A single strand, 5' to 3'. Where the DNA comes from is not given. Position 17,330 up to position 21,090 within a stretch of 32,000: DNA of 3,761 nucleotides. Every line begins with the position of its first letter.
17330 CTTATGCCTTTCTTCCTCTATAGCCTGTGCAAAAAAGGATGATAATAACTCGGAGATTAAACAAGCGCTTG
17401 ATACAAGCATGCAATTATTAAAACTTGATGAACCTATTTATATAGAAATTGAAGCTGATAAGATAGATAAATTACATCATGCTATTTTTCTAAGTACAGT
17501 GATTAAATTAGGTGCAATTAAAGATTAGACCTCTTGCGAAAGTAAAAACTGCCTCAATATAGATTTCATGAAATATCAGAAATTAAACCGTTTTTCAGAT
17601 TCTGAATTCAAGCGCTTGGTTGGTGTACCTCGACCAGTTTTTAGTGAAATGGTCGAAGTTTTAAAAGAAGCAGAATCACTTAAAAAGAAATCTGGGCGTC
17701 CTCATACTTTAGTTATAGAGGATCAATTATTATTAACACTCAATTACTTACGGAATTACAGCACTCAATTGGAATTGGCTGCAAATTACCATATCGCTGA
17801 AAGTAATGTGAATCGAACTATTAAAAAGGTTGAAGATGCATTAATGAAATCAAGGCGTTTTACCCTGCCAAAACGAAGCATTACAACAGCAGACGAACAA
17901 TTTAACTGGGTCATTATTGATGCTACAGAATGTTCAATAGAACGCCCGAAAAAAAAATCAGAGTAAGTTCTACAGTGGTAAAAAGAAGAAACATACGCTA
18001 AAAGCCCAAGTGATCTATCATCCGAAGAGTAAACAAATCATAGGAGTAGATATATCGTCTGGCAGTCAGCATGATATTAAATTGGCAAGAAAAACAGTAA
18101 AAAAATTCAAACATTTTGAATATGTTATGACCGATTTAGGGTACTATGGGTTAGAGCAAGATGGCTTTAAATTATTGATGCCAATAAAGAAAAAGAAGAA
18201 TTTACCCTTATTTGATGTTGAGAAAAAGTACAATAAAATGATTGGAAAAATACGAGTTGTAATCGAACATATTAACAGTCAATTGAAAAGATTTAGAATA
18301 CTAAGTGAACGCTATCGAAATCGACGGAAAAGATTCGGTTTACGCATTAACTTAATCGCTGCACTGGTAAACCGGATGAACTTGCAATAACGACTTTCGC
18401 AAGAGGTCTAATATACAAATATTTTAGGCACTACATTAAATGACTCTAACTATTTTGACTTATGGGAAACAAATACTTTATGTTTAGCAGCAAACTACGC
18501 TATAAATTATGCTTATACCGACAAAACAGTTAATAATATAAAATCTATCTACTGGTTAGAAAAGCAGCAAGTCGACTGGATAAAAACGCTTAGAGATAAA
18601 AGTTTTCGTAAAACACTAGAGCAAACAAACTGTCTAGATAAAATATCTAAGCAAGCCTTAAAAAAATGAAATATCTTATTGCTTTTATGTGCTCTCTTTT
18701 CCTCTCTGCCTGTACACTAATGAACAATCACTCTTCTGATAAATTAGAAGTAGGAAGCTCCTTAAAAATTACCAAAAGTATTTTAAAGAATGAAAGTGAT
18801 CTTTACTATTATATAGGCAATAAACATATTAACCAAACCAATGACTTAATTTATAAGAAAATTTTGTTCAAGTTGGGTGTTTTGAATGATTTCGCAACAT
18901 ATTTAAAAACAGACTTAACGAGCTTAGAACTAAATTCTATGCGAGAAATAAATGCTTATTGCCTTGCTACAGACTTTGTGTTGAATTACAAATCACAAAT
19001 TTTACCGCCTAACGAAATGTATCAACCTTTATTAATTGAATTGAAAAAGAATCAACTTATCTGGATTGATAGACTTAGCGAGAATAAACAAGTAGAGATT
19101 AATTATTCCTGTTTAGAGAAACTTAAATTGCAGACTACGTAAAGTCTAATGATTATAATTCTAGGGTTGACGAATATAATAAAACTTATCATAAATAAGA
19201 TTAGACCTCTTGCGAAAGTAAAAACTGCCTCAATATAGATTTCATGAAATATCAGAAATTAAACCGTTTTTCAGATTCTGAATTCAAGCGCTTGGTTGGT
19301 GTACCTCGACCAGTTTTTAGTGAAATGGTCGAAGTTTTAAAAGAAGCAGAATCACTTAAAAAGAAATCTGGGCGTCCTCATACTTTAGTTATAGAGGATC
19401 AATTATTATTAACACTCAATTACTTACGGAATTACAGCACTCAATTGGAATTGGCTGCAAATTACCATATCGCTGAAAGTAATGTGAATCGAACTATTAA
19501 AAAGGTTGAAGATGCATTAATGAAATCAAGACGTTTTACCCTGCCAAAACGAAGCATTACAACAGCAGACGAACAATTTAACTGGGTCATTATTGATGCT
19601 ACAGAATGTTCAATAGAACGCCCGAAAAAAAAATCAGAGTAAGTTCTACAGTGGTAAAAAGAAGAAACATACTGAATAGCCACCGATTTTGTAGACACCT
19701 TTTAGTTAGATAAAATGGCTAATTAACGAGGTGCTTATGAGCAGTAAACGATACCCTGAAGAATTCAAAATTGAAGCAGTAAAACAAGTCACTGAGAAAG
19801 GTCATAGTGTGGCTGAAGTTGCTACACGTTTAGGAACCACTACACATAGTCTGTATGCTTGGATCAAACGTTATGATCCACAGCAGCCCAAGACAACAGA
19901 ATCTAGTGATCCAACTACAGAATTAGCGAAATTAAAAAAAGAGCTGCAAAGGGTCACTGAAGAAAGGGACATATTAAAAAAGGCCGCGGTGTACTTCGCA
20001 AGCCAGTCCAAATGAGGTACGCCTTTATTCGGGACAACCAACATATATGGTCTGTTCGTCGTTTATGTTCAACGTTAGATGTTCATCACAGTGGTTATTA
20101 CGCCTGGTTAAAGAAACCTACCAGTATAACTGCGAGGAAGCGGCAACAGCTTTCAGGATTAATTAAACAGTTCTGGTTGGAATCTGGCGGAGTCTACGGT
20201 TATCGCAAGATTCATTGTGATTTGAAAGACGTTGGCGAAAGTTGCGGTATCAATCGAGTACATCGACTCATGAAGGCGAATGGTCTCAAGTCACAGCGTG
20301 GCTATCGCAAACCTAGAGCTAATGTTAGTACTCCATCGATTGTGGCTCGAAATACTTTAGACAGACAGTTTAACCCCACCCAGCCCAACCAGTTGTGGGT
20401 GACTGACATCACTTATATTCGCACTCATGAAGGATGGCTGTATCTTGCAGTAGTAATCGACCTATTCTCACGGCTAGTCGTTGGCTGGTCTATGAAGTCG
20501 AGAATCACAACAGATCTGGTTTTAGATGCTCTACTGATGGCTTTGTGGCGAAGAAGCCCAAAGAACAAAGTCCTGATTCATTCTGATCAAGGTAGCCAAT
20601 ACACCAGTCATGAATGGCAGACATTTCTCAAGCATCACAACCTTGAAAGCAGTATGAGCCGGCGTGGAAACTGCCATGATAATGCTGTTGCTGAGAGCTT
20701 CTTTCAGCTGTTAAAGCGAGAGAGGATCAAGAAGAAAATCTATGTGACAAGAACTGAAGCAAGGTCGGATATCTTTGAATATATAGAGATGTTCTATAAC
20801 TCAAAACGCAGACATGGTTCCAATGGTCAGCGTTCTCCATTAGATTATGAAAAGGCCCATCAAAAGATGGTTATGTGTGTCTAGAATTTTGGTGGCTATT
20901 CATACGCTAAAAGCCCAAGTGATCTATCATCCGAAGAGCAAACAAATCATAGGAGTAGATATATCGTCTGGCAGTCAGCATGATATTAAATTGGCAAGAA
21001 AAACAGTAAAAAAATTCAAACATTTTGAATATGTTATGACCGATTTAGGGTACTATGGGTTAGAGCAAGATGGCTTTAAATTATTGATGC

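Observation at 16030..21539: AT-rich accessory island carrying an orphan PAAR spike-tip gene plus unknown ORFs and lipoproteins: candidate uncharacterised T6SS effector/immunity module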

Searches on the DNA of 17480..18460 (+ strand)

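Call 33: search_dna_similar(query=window:17480-18460:+, collection=plasmids, mode=near, max_rows=12)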
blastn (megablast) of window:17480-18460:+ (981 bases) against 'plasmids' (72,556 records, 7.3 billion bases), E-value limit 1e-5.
Records with a match: 56; places in all: 65; records where one place covers at least 80% of the query: 34.
Best place of each record, by identity: >=99% 1; 95-99% 23; 90-95% 32.
By first word of the organism name: Acinetobacter 56.
By predicted mobility (MOB-suite, as given by PLSDB): mobilizable 36; conjugative 13; non-mobilizable 7.
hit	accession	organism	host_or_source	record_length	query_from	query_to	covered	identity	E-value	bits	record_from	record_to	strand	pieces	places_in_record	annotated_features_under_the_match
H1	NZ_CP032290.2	Acinetobacter lwoffii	cell culture,permafrost, Kolyma lowland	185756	45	935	91%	99.2%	0e+0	1607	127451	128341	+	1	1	IS5 family transposase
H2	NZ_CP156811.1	Acinetobacter sp. ANC 7454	cattle,Whole organism,cattle feces, ...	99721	43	940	92%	97.4%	0e+0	1531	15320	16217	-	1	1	IS5 family transposase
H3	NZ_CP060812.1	Acinetobacter variabilis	-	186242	37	945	93%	96.2%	0e+0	1485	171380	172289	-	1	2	IS5 family transposase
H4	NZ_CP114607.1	Acinetobacter sp. YWS30-1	soil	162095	37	945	93%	96.2%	0e+0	1485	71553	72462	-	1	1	IS5 family transposase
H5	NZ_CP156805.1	Acinetobacter sp. ANC 7881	cattle,whole organism,cattle feces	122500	47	944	92%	97.3%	0e+0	1528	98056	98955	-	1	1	IS5 family transposase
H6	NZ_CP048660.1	Acinetobacter piscicola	Pig,feces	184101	45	935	91%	97.1%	0e+0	1502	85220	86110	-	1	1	IS5 family transposase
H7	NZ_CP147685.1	Acinetobacter lwoffii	whole organism,Yangzhou Grand Canal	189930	45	931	90%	97.1%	0e+0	1495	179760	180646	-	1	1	IS5 family transposase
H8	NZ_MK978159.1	Acinetobacter lwoffii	-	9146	47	933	90%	97.0%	0e+0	1489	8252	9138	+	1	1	IS5 family transposase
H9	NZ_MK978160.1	Acinetobacter lwoffii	-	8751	45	931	90%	97.0%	0e+0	1489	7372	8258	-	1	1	IS5 family transposase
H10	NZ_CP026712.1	Acinetobacter baumannii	-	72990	39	940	92%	95.1%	0e+0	1423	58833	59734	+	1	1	IS5-like element ISAba27 family transposase | hypothetical protein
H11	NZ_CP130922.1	Acinetobacter baumannii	Homo sapiens,sputum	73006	42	931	91%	95.3%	0e+0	1411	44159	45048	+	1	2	IS5-like element ISAba27 family transposase | hypothetical protein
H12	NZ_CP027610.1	Acinetobacter baumannii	-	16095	45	931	90%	95.4%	0e+0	1411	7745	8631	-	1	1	IS5-like element ISAba27 family transposase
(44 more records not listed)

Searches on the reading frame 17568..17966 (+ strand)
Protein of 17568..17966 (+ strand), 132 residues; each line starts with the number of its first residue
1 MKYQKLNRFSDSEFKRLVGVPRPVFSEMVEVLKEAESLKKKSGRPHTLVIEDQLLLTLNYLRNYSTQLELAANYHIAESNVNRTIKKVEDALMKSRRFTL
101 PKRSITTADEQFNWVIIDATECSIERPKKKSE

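Call 3: search_protein_families(library=pfam, proteins=[window:17568-17966:+], max_evalue=0.01)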
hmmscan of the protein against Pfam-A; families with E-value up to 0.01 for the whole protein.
window:17568-17966:+ (132 aa): 1 family
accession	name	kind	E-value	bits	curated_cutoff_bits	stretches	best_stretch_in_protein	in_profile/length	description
PF13613.12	HTH_Tnp_4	-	1e-11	44.7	27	1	47-94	2-49/53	Helix-turn-helix of DDE superfamily endonuclease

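Call 6: search_protein_families(library=ncbifam, proteins=[window:17568-17966:+], max_evalue=0.01)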
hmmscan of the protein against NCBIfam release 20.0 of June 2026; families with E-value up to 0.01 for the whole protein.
window:17568-17966:+ (132 aa): 1 family
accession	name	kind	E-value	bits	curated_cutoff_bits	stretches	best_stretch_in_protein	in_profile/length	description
NF033581.1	transpos_IS5_4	equivalog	1.6e-21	76.9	140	1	13-131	2-135/285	IS5 family transposase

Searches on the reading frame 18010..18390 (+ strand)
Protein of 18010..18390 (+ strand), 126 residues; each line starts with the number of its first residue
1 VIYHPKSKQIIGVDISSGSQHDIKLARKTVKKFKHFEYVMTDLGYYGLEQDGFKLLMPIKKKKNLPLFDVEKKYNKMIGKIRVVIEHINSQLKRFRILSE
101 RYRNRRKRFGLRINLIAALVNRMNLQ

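Call 3: search_protein_families(library=pfam, proteins=[window:18010-18390:+], max_evalue=0.01)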
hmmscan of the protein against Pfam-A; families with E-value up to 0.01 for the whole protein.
window:18010-18390:+ (126 aa): 3 families
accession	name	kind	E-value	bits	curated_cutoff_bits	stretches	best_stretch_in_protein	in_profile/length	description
PF01609.27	DDE_Tnp_1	-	6.3e-16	59.2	23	1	2-119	41-198/200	Transposase DDE domain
PF13359.12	DDE_Tnp_4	-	6.1e-13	49.1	24.8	1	13-121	45-158/158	DDE superfamily endonuclease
PF13612.12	DDE_Tnp_1_3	-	0.00021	21.7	27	1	8-98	56-148/155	Transposase DDE domain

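Call 6: search_protein_families(library=ncbifam, proteins=[window:18010-18390:+], max_evalue=0.01)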
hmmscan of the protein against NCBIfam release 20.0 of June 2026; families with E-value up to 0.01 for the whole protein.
window:18010-18390:+ (126 aa): 4 families
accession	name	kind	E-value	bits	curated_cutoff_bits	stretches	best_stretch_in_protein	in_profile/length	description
NF033581.1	transpos_IS5_4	equivalog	7.8e-28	97.6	140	1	2-122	160-284/285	IS5 family transposase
NF033520.1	transpos_IS982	equivalog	7.9e-11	42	130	1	7-120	123-237/243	IS982 family transposase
NF033580.1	transpos_IS5_3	equivalog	1.4e-08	34.6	110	1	10-117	140-253/258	IS5 family transposase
NF033592.1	transpos_IS4_1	equivalog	1.1e-05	24.7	115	1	1-83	142-230/332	IS4 family transposase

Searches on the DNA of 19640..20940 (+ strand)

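Call 34: search_dna_similar(query=window:19640-20940:+, collection=plasmids, mode=near, max_rows=8)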
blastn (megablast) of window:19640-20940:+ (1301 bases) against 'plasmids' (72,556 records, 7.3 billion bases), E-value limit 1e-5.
Records with a match: 442; places in all: 505; records where one place covers at least 80% of the query: 37.
Best place of each record, by identity: >=99% 30; 95-99% 338; 90-95% 12; 80-90% 62.
By first word of the organism name: Acinetobacter 425; Moraxella 16; Aeromonas 1.
By predicted mobility (MOB-suite, as given by PLSDB): non-mobilizable 226; mobilizable 174; conjugative 42.
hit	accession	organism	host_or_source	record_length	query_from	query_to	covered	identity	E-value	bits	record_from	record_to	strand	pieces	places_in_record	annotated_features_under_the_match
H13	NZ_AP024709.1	Acinetobacter sp. Tol 5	-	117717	34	1263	95%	99.8%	0e+0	2261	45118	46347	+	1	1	IS3 family transposase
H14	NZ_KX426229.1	Acinetobacter lwoffii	cell culture,permafrost, Kolyma lowland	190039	34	1263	95%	99.8%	0e+0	2261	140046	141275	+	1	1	IS3 family transposase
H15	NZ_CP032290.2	Acinetobacter lwoffii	cell culture,permafrost, Kolyma lowland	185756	34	1263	95%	99.8%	0e+0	2255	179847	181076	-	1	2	IS3 family transposase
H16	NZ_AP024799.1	Acinetobacter pittii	Homo sapiens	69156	32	1266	95%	90.2%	0e+0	1611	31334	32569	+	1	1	IS3 family transposase | hypothetical protein (x2)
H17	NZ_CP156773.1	Acinetobacter sp. ANC 7970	cattle,whole organism,cattle feces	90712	32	1263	95%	90.1%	0e+0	1602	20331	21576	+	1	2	none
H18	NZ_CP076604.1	Acinetobacter schindleri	cell culture,marine mud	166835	30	1263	95%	89.9%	0e+0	1589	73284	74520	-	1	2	IS3 family transposase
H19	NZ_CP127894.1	Acinetobacter sp. SAAs470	cell culture,lake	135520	34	1263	95%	89.4%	0e+0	1546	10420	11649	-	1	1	IS3 family transposase | transketolase C-terminal domain-containing protein | 1-deoxy-D-xylulose-5-phosphate synthase N-terminal domain-containing ...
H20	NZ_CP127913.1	Acinetobacter sp. SAAs474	cell culture,lake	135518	34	1263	95%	89.4%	0e+0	1546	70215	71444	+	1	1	IS3 family transposase | transketolase C-terminal domain-containing protein | 1-deoxy-D-xylulose-5-phosphate synthase N-terminal domain-containing ...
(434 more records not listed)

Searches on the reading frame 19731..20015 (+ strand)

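Call 3: search_protein_families(library=pfam, proteins=[window:19731-20015:+], max_evalue=0.01)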
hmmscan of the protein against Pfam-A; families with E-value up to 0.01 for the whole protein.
window:19731-20015:+ (94 aa): 6 families
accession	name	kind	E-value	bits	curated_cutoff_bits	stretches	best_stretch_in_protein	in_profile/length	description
PF01527.26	HTH_Tnp_1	-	9.9e-17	61.4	24.1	1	6-75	5-70/75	Transposase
PF13384.12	HTH_23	-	3.7e-07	30.2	24.6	1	13-48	7-41/50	Homeodomain-like domain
PF13518.12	HTH_28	-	3.5e-06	27.4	25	1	12-49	1-37/52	Helix-turn-helix domain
PF13542.12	HTH_Tnp_ISL3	-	7.4e-06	25.8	27.4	1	7-48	11-50/51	Helix-turn-helix domain of transposase family ISL3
PF06056.18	Terminase_5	-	0.00074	19.8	20.3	1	23-49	12-38/58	Putative ATPase subunit of terminase (gpP-like)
PF04822.18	Takusan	-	0.0026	18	28.1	1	50-85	4-39/85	Takusan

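Call 6: search_protein_families(library=ncbifam, proteins=[window:19731-20015:+], max_evalue=0.01)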
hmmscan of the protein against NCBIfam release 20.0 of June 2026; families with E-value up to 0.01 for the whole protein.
window:19731-20015:+ (94 aa): 7 families
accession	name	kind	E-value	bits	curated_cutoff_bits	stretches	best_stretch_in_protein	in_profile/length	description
NF033516.0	transpos_IS3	equivalog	1.2e-17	64.2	160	1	11-91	1-87/369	IS3 family transposase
NF047595.1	IS66_ISRel24_TnpA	equivalog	2.3e-10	41.1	74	1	6-61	3-57/113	IS66-like element accessory protein TnpA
NF033577.2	transpos_IS481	equivalog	6.7e-06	25.8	224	1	13-71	2-62/284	IS481 family transposase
NF006928.0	PRK09413.1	subfamily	0.00016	22.2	229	1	9-88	14-103/121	IS2 repressor TnpA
NF033545.0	transpos_IS630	equivalog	0.00018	21.1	100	1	16-77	4-70/299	IS630 family transposase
NF038385.1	IS66_access_TnpA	equivalog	0.00021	20.9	150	1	6-49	87-130/190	IS66-like element accessory protein TnpA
NF033546.1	transpos_IS21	equivalog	0.0046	16.5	160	1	20-84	4-67/294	IS21 family transposase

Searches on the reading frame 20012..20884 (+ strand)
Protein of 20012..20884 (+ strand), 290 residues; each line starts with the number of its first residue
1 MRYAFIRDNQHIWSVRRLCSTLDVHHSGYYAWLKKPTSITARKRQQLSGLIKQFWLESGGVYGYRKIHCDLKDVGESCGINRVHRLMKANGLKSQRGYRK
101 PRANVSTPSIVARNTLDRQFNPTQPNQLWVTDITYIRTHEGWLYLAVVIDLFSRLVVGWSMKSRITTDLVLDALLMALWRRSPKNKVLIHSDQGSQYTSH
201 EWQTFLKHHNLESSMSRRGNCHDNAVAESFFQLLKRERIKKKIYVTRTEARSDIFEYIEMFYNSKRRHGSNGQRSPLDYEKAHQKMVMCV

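Call 3: search_protein_families(library=pfam, proteins=[window:20012-20884:+], max_evalue=0.01)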
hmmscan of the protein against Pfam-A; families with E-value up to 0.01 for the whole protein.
window:20012-20884:+ (290 aa): 5 families
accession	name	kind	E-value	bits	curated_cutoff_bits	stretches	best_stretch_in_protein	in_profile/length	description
PF00665.32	rve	-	1.7e-34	118.6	32.6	1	123-221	2-102/102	Integrase core domain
PF13276.12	HTH_21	-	7.3e-15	55.4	28.1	1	44-99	3-59/60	HTH-like domain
PF13333.12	rve_2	-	6e-12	46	22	1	228-281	1-53/56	Integrase core domain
PF13683.12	rve_3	-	2.4e-10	40.5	26.5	1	211-276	3-67/67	Integrase core domain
PF13610.12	DDE_Tnp_IS240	-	0.0075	16.8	27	0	129-249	4-122/139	DDE domain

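Call 6: search_protein_families(library=ncbifam, proteins=[window:20012-20884:+], max_evalue=0.01)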
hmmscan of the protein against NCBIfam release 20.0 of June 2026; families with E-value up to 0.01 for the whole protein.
window:20012-20884:+ (290 aa): 4 families
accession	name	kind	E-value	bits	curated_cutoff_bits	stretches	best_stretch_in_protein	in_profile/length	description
NF033516.0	transpos_IS3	equivalog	4.3e-106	355.3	160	1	2-280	90-369/369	IS3 family transposase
NF033577.2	transpos_IS481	equivalog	1.8e-28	99.9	224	1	11-278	12-282/284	IS481 family transposase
NF006918.0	PRK09409.1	subfamily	9.1e-11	41.9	597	1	61-282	65-287/301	IS2 transposase TnpB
NF033587.1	transpos_IS6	equivalog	0.0028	17.4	125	1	118-261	60-200/202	IS6 family transposase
